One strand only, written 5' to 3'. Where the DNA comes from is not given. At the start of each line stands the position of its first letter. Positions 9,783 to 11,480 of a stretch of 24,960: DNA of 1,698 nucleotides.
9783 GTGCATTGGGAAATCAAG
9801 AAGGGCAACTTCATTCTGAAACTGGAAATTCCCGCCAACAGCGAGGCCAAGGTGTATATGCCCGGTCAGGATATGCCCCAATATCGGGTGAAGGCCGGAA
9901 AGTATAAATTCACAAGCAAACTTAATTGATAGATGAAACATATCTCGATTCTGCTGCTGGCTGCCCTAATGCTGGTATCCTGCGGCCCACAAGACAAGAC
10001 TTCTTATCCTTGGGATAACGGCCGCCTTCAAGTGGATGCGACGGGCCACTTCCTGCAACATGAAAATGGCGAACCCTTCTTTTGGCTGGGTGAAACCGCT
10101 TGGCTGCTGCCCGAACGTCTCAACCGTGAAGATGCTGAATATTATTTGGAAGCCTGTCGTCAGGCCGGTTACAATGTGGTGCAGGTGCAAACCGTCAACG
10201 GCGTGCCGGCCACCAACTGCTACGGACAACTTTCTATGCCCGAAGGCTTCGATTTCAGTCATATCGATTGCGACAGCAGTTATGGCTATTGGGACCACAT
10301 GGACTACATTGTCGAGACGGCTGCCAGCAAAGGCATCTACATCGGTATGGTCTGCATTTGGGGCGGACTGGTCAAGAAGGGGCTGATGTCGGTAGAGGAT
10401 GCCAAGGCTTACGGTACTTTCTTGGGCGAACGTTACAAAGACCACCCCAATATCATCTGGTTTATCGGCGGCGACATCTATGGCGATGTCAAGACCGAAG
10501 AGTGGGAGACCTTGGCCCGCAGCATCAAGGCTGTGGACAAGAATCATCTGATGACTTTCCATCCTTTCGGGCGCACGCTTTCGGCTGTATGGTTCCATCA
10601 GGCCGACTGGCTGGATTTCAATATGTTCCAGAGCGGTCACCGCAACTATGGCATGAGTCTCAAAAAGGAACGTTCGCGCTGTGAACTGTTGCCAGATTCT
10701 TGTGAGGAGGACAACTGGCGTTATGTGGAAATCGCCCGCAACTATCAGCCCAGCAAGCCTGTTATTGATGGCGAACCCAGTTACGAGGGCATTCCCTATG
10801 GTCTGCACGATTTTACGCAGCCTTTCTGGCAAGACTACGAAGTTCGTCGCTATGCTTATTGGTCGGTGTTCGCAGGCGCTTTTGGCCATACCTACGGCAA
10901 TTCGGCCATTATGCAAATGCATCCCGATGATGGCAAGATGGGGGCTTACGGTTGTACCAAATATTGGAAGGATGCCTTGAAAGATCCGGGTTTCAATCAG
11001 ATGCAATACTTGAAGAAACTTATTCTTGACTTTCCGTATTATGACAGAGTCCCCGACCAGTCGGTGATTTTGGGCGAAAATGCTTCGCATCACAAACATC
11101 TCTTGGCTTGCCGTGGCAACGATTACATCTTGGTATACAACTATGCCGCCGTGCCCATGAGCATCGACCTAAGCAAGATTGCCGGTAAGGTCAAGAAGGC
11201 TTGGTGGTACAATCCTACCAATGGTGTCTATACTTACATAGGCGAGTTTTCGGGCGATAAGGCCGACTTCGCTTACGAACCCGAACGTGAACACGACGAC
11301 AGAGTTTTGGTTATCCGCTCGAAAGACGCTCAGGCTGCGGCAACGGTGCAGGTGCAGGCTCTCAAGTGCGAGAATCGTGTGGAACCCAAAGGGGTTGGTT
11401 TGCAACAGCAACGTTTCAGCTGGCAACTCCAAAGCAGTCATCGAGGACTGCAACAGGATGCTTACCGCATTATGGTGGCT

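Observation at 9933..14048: GH140 apiosidase - GH78 rhamnosidase natural fusion enzyme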

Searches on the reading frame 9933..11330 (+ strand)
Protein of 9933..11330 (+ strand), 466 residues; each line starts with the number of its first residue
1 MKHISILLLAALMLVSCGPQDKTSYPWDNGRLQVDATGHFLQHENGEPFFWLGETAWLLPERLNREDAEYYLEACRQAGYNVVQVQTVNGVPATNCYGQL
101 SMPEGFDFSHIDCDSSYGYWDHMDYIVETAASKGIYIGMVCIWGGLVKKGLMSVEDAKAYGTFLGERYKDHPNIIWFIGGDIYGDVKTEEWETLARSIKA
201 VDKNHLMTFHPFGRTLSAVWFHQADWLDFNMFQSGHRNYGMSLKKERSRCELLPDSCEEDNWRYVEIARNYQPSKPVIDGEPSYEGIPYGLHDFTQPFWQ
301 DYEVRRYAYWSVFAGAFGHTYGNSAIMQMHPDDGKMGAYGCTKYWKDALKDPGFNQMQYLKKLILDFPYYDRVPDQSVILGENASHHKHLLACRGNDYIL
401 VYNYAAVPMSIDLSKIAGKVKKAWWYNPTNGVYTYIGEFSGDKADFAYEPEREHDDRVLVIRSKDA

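Call 28: search_solved_structures(query=window:9933-11330:+, max_evalue=1e-20, show_alignments=1)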
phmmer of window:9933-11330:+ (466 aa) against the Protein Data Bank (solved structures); distinct sequences matched with E-value up to 1e-20: 3.
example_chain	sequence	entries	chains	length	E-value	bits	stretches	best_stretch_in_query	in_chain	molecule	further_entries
3kzs_A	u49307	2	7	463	2.4e-190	636.7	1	21-461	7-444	DUF4038 domain-containing protein | Glycoside hydrolase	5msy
4qfu_A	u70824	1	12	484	5e-179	599.3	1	22-461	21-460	DUF4038 domain-containing protein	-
8t9w_A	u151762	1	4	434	1.3e-72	248.3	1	40-454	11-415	Apiosidase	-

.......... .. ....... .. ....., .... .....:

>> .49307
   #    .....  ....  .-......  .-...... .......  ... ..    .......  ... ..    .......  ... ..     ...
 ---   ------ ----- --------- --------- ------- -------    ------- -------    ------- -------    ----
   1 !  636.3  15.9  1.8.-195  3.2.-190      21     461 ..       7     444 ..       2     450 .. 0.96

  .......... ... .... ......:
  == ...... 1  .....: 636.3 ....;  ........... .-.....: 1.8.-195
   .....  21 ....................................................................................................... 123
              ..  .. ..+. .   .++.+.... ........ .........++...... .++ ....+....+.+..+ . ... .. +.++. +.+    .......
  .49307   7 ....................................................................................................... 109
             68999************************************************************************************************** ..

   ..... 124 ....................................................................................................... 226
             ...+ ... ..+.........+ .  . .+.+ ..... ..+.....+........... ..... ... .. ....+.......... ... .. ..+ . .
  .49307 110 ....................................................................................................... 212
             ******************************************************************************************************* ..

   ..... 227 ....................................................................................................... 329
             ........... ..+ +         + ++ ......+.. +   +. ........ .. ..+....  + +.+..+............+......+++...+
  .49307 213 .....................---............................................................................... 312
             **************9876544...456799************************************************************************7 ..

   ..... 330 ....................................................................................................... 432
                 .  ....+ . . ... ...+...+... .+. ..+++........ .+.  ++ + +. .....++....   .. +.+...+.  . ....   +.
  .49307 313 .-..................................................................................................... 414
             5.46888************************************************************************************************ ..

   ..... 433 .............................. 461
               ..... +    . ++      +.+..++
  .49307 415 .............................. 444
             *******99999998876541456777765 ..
